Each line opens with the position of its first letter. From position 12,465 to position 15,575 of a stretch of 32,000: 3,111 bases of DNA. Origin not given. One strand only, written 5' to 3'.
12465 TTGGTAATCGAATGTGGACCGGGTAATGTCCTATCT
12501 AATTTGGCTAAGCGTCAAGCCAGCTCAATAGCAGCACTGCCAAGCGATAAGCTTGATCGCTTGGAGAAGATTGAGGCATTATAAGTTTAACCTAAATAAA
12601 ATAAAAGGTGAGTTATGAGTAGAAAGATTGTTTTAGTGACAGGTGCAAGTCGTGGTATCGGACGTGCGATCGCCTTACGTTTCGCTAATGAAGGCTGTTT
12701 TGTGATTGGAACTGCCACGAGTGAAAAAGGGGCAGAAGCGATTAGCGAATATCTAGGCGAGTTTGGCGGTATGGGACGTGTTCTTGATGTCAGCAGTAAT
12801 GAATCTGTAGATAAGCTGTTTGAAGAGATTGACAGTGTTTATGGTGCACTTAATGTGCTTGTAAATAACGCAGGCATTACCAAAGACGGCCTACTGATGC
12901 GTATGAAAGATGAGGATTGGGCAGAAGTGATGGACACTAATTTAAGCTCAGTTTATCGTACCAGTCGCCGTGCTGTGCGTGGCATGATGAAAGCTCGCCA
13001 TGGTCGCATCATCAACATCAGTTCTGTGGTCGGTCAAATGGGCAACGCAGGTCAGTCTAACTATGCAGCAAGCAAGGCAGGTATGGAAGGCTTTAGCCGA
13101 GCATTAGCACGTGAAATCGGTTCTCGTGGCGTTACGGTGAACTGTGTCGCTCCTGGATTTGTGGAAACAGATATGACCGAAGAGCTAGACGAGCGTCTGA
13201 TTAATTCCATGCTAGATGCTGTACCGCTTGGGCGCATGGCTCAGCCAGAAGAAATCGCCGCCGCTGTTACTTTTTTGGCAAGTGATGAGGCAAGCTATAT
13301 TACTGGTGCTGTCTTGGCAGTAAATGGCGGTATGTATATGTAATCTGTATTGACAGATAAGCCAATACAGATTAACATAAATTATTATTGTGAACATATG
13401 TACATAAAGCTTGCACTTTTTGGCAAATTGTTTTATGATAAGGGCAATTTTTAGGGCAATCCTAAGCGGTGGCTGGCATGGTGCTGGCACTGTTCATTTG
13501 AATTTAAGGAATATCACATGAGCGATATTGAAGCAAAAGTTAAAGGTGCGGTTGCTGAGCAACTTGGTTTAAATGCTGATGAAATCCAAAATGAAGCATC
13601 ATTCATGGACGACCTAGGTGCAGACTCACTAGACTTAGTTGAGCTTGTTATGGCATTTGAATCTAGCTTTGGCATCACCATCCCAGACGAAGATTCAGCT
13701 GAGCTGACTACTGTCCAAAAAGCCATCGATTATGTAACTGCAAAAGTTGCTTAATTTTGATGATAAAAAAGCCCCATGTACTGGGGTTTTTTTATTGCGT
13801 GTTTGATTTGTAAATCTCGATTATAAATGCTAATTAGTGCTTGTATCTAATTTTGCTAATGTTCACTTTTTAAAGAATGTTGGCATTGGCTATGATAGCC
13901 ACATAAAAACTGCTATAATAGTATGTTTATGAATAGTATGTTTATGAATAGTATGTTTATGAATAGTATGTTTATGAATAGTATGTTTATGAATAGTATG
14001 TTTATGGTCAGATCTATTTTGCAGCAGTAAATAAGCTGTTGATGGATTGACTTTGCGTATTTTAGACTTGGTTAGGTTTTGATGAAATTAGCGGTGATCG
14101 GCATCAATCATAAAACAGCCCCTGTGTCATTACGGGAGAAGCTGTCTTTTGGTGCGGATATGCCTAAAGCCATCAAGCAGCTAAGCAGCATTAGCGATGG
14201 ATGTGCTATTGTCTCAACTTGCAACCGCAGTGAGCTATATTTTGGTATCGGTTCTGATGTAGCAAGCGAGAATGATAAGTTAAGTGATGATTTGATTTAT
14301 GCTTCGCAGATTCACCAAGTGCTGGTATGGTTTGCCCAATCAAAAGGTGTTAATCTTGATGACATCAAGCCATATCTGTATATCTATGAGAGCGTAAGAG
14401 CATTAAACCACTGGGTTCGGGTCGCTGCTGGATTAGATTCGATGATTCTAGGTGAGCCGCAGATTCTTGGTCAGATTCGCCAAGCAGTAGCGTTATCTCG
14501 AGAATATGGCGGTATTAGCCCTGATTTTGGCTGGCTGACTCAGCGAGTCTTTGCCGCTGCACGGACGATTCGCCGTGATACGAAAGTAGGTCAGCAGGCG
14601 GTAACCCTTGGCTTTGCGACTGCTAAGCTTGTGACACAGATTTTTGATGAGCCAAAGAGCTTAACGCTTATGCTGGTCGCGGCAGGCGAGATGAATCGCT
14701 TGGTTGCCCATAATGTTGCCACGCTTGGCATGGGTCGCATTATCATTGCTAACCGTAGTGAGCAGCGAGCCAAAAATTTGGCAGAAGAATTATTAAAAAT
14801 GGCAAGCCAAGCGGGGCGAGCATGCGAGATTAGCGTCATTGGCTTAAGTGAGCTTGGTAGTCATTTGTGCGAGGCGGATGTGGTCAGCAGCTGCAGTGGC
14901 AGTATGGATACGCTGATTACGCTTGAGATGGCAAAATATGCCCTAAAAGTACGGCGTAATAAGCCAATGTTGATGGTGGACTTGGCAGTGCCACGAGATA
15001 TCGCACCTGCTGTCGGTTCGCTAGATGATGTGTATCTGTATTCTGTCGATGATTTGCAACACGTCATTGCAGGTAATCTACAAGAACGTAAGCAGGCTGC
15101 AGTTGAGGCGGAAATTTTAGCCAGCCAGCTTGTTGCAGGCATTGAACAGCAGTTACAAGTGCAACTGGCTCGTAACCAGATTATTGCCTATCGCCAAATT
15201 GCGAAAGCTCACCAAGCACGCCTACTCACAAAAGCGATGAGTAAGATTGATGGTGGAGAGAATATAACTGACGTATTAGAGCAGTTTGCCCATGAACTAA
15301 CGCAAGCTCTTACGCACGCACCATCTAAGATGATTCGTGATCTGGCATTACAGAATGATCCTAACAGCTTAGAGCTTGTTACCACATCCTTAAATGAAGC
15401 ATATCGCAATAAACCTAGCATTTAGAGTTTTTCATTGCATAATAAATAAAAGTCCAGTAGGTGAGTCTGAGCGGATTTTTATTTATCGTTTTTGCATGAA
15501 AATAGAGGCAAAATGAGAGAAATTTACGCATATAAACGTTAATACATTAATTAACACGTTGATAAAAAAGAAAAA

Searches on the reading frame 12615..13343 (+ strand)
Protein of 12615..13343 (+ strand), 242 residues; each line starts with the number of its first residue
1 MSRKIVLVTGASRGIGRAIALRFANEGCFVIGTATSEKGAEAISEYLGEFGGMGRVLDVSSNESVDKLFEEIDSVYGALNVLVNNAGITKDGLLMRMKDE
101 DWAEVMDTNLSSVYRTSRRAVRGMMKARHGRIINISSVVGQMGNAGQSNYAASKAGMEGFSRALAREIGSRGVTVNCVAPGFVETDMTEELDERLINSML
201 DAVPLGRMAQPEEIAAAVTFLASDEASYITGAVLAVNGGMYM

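Call 67: search_protein_families(library=pfam, proteins=[window:12615-13343:+], max_evalue=0.001)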
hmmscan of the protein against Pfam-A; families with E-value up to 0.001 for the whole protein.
window:12615-13343:+ (242 aa): 4 families
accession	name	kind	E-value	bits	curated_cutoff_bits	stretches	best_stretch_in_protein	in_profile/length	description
PF13561.12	adh_short_C2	-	1.2e-68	231.7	27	1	10-240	1-235/236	Enoyl-(Acyl carrier protein) reductase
PF00106.31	adh_short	-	1.6e-60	204.4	26.6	1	4-193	1-192/195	short chain dehydrogenase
PF08659.16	KR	-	5.1e-16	59.5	22.6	1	6-176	3-174/180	KR domain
PF01370.27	Epimerase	-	5e-05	23.3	20.9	1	6-178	1-170/240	NAD dependent epimerase/dehydratase family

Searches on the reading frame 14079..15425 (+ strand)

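Call 67: search_protein_families(library=pfam, proteins=[window:14079-15425:+], max_evalue=0.001)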
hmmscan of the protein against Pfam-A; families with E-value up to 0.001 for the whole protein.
window:14079-15425:+ (448 aa): 3 families
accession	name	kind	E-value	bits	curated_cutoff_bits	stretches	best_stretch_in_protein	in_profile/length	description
PF05201.20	GlutR_N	-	1.5e-42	145.4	27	1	7-168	1-151/151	Glutamyl-tRNAGlu reductase, N-terminal domain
PF01488.26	Shikimate_DH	-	4.8e-32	111.4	24.3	1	184-329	2-138/138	Shikimate / quinate 5-dehydrogenase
PF00745.25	GlutR_dimer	-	9.1e-09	36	22.9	1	344-434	2-93/99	Glutamyl-tRNAGlu reductase, dimerisation domain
